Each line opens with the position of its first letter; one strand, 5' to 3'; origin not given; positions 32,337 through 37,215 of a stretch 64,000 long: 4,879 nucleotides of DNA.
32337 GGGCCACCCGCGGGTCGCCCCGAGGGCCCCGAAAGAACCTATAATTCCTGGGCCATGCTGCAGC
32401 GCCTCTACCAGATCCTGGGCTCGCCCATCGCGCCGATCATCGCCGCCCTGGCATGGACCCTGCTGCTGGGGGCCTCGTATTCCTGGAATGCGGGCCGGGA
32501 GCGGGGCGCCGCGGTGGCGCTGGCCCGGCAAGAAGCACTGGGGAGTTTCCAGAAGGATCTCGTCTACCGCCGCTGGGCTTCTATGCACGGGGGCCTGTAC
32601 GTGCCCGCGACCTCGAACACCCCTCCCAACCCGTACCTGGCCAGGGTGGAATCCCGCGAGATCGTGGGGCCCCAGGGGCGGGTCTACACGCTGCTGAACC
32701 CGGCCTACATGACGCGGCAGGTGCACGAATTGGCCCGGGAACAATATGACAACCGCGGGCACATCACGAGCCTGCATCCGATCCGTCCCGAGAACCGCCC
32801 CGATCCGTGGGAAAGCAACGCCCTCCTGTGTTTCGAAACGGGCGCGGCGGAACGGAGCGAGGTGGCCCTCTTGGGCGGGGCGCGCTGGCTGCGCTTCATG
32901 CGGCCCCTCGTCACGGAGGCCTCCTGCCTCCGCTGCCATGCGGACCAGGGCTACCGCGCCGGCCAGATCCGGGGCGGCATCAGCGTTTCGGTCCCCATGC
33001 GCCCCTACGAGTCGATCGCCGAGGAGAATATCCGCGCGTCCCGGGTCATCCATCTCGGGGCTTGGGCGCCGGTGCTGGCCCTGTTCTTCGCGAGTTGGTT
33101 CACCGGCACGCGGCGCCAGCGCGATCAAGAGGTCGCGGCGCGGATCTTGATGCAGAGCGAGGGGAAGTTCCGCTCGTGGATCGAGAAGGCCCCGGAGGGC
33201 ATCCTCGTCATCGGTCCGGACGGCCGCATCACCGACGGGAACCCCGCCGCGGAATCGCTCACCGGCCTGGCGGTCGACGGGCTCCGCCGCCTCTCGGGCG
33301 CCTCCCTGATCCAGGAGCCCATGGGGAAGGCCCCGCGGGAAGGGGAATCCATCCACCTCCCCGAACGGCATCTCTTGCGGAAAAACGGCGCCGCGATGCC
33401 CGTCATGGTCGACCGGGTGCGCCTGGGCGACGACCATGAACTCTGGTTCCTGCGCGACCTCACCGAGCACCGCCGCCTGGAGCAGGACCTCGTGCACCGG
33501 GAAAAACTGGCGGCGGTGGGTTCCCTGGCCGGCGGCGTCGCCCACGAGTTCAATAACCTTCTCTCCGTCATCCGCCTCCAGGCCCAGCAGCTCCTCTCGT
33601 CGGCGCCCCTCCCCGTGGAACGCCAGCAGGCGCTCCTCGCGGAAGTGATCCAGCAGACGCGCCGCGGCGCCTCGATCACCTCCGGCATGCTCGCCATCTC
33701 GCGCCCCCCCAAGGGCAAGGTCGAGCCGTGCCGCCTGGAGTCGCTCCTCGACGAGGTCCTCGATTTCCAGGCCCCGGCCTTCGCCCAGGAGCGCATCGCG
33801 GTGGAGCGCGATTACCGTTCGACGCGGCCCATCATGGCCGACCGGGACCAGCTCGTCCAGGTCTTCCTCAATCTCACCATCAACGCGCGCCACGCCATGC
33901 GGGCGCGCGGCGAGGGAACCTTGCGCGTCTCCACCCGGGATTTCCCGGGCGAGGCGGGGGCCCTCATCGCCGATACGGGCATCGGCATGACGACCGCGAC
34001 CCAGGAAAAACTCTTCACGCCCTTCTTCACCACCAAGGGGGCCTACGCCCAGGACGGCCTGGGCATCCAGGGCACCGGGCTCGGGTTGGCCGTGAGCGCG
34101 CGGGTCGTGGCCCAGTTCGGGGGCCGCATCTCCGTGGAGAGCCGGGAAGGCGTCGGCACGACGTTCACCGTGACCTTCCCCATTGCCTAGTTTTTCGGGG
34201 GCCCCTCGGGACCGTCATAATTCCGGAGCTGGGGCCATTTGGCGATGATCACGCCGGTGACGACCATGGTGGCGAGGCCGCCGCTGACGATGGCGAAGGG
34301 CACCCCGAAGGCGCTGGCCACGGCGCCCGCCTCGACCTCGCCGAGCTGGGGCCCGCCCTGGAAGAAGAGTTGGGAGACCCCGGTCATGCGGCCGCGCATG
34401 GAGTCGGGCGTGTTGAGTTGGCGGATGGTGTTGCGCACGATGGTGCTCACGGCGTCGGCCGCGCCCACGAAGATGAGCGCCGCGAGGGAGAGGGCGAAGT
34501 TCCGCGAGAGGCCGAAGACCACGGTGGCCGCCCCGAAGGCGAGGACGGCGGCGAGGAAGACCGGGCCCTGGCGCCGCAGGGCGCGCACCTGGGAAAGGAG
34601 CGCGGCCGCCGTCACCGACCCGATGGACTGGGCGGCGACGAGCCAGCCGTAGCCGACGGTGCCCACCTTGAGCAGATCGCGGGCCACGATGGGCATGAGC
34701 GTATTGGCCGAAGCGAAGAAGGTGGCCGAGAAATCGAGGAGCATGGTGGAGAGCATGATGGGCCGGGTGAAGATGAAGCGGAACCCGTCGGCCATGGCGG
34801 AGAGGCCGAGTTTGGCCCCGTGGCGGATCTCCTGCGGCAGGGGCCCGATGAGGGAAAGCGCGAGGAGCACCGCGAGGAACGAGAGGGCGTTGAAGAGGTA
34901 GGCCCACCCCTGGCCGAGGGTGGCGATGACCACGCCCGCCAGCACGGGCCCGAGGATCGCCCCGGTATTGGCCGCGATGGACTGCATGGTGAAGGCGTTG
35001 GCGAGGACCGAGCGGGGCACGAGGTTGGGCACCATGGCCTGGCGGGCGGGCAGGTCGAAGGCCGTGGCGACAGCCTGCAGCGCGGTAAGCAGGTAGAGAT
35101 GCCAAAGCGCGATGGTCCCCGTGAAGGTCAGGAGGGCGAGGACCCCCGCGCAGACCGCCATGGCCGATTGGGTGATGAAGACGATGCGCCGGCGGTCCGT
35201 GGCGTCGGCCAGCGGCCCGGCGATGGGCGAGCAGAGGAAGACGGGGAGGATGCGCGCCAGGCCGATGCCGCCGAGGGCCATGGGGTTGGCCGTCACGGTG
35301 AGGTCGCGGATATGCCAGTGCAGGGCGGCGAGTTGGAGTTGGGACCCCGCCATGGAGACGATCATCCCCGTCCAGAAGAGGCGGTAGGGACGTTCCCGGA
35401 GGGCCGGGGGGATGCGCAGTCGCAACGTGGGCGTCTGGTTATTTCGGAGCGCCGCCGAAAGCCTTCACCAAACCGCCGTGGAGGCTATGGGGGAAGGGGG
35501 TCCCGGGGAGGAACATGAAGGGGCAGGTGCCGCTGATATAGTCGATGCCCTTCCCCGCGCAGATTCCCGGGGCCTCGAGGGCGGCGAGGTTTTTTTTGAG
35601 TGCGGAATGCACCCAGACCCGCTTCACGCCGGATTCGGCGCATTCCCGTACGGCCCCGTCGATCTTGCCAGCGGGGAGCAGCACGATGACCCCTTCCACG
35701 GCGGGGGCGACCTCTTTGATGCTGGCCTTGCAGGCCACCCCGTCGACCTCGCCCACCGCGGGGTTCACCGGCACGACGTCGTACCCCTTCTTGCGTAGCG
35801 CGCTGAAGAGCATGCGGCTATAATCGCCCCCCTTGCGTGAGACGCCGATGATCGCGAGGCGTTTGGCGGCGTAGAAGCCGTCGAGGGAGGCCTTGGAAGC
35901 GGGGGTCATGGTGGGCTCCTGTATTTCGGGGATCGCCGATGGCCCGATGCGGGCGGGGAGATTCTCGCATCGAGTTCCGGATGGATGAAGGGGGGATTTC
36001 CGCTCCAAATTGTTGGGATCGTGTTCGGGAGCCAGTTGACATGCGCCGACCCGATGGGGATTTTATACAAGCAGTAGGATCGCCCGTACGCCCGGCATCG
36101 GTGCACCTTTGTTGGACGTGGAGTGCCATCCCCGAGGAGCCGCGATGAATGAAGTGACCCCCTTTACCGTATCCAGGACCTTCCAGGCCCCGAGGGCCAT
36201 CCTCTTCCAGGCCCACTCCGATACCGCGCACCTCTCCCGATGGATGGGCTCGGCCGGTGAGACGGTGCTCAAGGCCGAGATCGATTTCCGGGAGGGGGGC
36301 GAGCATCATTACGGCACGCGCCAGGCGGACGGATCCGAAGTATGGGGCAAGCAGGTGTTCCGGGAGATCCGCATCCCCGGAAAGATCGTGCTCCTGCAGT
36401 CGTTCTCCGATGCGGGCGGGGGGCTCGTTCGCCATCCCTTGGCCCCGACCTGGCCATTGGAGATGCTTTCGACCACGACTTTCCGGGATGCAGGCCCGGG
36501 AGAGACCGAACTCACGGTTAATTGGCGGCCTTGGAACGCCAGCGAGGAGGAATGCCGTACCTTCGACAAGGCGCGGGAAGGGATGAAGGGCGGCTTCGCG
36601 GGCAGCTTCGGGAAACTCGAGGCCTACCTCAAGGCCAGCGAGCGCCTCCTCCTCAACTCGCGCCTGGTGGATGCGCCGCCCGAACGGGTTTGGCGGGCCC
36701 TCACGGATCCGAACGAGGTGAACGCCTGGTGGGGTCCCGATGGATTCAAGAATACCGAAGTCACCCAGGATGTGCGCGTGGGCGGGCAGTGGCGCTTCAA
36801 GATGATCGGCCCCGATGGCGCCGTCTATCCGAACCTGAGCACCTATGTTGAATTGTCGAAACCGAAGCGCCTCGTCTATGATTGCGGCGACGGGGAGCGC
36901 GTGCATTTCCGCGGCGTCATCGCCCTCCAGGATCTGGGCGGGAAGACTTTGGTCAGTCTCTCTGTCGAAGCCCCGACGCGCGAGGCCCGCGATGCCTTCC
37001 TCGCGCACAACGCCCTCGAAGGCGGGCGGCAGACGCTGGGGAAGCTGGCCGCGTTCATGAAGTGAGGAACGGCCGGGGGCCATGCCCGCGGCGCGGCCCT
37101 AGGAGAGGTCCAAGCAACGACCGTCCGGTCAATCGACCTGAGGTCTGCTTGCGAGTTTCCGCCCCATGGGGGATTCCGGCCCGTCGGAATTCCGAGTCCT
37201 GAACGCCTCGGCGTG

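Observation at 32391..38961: Histidine kinase and chemoreceptor share a paralogous periplasmic CxxCH (c-type heme, DUF3365-like) sensor domain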

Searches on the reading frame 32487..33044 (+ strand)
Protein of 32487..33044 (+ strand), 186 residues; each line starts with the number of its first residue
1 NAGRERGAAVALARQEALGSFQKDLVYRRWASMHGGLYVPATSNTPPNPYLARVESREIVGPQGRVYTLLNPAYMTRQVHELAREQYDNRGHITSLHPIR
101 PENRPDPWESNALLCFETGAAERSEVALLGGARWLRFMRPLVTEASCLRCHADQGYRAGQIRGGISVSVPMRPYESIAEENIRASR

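Call 12: search_solved_structures(query=window:32487-33044:+, max_evalue=10, show_alignments=2)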
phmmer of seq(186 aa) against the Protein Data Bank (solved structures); distinct sequences matched with E-value up to 10: 4.
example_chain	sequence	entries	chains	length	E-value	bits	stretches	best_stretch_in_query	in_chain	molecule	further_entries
6c3i_A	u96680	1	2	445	0.058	16.5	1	89-165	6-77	Divalent metal cation transporter MntH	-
3v5c_A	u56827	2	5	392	0.44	13.7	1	6-81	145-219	Mandelate racemase/muconate lactonizing protein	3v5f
3n4f_A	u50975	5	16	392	0.44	13.6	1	6-81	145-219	Mandelate racemase/muconate lactonizing protein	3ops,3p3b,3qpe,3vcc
8e6h_A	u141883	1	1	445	0.79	12.8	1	89-165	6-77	Divalent metal cation transporter MntH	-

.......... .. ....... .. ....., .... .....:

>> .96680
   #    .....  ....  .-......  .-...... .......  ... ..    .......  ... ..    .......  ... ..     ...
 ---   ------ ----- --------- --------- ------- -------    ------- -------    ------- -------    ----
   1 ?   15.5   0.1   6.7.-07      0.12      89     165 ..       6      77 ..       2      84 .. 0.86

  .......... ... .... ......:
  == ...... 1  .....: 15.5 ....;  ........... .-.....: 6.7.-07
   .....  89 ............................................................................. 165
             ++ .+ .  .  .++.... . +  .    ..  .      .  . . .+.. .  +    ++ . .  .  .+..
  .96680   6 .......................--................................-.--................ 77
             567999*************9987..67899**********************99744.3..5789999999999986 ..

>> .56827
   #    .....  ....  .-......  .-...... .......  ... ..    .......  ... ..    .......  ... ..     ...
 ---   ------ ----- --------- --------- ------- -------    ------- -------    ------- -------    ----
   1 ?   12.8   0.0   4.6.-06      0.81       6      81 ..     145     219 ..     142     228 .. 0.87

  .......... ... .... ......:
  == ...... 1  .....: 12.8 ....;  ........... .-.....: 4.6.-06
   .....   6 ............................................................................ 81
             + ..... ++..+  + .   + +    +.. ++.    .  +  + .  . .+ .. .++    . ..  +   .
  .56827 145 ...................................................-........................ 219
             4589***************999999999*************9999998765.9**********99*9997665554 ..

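Call 36: search_solved_structures(query=A1, max_evalue=1, show_alignments=3)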
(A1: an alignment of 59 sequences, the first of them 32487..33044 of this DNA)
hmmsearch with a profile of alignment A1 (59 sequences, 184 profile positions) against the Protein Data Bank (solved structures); distinct sequences matched with E-value up to 1: 3.
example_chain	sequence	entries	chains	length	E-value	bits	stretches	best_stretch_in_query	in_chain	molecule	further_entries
5b82_A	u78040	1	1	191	0.0097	18.7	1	78-155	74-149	Tll0287 protein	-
3b47_A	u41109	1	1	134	0.058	16.1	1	119-154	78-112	Methyl-accepting chemotaxis protein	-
3b42_A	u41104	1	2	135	0.5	13.1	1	123-155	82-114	Methyl-accepting chemotaxis protein, putative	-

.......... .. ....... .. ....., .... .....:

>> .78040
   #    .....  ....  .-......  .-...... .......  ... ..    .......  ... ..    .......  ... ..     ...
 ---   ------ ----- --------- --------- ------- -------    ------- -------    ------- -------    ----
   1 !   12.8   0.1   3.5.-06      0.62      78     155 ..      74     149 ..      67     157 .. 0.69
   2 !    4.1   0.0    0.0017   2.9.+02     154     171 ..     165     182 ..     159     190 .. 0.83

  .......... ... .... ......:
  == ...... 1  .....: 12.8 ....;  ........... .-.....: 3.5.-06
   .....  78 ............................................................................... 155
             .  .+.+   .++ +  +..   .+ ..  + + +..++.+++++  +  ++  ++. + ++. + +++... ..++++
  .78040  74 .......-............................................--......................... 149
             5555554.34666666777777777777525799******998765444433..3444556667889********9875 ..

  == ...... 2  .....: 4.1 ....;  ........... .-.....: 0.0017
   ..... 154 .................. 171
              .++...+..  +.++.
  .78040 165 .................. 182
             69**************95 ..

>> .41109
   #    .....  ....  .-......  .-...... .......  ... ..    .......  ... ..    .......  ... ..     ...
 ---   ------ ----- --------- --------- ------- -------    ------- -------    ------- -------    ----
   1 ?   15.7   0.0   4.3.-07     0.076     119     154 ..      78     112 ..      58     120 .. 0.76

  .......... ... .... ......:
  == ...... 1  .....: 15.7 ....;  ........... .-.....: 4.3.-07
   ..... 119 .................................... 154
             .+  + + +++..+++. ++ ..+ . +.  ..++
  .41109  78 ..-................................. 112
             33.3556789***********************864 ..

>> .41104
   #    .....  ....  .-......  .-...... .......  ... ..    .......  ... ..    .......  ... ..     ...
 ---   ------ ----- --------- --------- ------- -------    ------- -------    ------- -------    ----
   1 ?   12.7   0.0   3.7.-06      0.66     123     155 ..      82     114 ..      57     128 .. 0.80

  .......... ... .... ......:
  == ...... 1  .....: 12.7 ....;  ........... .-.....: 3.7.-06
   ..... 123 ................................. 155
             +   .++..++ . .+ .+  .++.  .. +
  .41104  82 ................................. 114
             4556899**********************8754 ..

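Call 51: predict_structure(alignment_id=A3)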
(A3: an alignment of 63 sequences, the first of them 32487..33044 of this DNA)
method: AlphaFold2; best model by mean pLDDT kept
length: 186 residues; sequences in the alignment: 63
mean_pLDDT: 92.1   pTM: 0.83
mean pLDDT of the five models: 92.1, 91.9, 90.7, 89.6, 89.0
residues with pLDDT >= 90: 120; 70-90: 66; 50-70: 0; < 50: 0
segments of 3 or more residues with pLDDT < 50: none
pLDDT, mean of each block of 10 residues (from residue 1): 94 97 90 89 91 93 96 86 88 86 93 94 96 97 86 89 94 97 94
secondary structure, 60 per line:
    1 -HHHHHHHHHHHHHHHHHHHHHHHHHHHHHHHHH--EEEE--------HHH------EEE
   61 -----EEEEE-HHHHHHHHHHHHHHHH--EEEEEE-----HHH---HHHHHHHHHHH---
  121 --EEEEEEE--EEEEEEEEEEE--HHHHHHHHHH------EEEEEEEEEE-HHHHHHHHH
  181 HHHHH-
elements in order: H2-34 E37-40 E58-60 E66-70 H72-87 E90-95 H107-117 E123-129 E132-142 H145-154 E161-170 H172-185

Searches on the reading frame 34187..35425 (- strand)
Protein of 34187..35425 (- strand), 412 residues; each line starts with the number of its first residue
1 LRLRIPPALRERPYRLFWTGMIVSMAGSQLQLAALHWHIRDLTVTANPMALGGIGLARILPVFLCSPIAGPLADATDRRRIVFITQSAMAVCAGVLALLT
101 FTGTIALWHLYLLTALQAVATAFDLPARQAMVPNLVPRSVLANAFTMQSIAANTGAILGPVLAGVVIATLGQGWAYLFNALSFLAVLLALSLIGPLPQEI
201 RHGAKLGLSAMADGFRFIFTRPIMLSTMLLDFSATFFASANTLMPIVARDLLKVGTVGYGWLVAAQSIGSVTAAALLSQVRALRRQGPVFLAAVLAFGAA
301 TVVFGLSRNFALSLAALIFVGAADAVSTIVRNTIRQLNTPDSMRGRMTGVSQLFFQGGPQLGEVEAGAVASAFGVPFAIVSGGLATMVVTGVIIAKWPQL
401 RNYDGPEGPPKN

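Call 3: search_protein_families(library=pfam, proteins=[window:34187-35425:-], max_evalue=0.01)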
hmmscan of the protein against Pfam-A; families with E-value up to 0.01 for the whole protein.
window:34187-35425:- (412 aa): 2 families
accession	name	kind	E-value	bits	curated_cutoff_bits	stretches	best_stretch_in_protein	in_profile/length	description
PF05977.19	MFS_3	-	4.9e-55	187.4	27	1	9-395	7-391/524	Transmembrane secretion effector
PF07690.21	MFS_1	-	9.2e-33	114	33.4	2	18-358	2-342/347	Major Facilitator Superfamily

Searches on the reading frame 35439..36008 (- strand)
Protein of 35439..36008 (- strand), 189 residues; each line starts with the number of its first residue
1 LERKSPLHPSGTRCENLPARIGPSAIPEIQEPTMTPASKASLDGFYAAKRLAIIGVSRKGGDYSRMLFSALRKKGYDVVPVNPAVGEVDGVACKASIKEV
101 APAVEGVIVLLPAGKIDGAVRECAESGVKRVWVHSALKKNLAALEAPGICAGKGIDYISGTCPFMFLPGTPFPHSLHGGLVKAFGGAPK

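Call 3: search_protein_families(library=pfam, proteins=[window:35439-36008:-], max_evalue=0.01)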
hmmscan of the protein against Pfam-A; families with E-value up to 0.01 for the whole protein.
window:35439-36008:- (189 aa): 2 families
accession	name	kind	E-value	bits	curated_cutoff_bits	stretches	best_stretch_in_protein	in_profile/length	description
PF13380.12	CoA_binding_2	-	6.2e-20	72.2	22.8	1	49-165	1-113/116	CoA binding domain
PF02629.25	CoA_binding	-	9.6e-08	33.1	22.3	1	49-135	4-95/97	CoA binding domain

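Call 73: search_protein_families(library=ncbifam, proteins=[window:35439-35909:-], max_evalue=0.01)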
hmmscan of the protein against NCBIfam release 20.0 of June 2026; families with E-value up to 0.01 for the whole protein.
window:35439-35909:- (156 aa): 4 families
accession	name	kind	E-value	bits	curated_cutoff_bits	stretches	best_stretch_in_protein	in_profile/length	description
TIGR02717.1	AcCoA-syn-alpha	equivalog_domain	1e-12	47.5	567.15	1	11-103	3-97/447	acetate--CoA ligase alpha subunit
NF045494.1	AcCoALig_Archglob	equivalog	1.9e-12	46.4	1200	1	8-103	217-314/665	acetate--CoA ligase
NF045492.1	HydPropCoALig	equivalog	4.6e-09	35.2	1300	1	6-109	245-350/700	3-hydroxypropionate--CoA ligase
NF045493.1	HydDutCoALig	equivalog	6e-05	21.8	1300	1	12-106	6-101/698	4-hydroxybutyrate--CoA ligase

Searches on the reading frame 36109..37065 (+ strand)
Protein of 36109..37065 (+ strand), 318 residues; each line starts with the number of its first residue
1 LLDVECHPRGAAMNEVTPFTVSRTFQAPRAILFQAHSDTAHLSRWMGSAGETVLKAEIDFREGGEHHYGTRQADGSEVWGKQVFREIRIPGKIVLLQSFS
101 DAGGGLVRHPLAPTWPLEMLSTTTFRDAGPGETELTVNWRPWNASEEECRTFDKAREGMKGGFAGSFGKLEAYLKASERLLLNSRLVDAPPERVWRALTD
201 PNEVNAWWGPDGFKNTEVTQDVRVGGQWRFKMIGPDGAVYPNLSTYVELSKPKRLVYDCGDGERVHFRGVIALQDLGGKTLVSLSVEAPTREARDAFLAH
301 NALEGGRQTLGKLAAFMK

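Call 3: search_protein_families(library=pfam, proteins=[window:36109-37065:+], max_evalue=0.01)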
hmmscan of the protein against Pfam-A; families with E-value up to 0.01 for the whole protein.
window:36109-37065:+ (318 aa): 3 families
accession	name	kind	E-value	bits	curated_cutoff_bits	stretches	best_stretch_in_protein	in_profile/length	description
PF08327.17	AHSA1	-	2.2e-41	141.4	22.1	2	188-317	1-124/125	Activator of Hsp90 ATPase homolog 1-like protein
PF10604.15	Polyketide_cyc2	-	7e-13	49.5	27.4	1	184-315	7-139/142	Polyketide cyclase / dehydrase and lipid transport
PF03364.25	Polyketide_cyc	-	0.0081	16.8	23.4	0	187-209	1-23/126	Polyketide cyclase / dehydrase and lipid transport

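Call 73: search_protein_families(library=ncbifam, proteins=[window:36109-37065:+], max_evalue=0.01)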
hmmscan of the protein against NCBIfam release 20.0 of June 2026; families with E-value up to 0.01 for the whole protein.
window:36109-37065:+ (318 aa): 0 families
